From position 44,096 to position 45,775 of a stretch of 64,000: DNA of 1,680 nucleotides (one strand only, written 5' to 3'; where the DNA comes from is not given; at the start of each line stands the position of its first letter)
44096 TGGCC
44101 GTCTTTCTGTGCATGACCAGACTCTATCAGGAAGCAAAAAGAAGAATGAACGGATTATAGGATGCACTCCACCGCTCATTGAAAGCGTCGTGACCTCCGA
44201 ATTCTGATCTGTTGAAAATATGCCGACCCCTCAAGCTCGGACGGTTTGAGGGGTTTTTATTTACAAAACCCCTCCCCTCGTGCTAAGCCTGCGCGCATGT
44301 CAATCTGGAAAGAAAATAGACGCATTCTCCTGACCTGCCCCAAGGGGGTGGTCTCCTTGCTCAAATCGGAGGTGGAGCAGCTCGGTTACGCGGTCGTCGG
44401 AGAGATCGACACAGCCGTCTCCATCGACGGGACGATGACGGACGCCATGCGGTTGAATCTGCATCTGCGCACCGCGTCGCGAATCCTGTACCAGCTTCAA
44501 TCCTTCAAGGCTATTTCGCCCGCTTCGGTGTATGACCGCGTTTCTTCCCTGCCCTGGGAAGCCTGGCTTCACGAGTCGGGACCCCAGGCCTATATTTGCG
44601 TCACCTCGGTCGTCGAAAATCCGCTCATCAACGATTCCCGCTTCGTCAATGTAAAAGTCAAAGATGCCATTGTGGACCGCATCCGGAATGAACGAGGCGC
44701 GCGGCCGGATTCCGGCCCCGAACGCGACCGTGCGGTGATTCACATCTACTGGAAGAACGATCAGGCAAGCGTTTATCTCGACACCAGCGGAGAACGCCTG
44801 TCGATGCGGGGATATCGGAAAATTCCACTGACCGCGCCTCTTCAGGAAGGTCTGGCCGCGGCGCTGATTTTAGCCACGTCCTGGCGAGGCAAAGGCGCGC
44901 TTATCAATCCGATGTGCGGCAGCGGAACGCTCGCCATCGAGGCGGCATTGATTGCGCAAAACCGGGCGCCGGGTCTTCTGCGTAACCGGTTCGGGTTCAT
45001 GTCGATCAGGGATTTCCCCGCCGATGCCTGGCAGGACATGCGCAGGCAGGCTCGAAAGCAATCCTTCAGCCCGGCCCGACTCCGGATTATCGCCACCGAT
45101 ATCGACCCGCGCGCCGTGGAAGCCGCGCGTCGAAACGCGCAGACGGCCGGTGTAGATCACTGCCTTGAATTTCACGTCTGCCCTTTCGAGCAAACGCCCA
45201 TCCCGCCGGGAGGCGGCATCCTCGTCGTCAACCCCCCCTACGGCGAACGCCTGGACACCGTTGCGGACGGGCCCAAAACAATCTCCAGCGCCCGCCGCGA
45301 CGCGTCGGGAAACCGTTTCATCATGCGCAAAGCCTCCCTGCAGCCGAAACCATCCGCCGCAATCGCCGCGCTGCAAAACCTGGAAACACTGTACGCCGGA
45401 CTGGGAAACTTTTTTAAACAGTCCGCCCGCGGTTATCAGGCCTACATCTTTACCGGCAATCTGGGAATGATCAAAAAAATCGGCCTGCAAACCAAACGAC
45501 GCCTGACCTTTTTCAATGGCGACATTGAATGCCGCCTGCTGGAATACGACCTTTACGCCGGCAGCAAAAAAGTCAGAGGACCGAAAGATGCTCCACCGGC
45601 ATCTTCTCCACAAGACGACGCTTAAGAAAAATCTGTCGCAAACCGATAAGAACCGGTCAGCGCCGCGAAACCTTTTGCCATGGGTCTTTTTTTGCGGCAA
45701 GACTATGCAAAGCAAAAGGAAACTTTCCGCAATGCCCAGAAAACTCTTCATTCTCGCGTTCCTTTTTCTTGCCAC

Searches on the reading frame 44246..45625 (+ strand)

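Call 61: search_protein_families(library=pfam, proteins=[window:44246-45625:+], max_evalue=0.00001)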
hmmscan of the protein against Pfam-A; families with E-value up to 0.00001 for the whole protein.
window:44246-45625:+ (459 aa): 2 families
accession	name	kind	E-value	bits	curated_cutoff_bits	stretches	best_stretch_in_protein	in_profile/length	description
PF01170.24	UPF0020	-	7.3e-39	133.9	22.3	1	188-340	1-139/197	RMKL-like, methyltransferase domain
PF22020.1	RlmL_1st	-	1.8e-14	53.9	27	1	27-81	2-55/55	RlmL ferredoxin-like domain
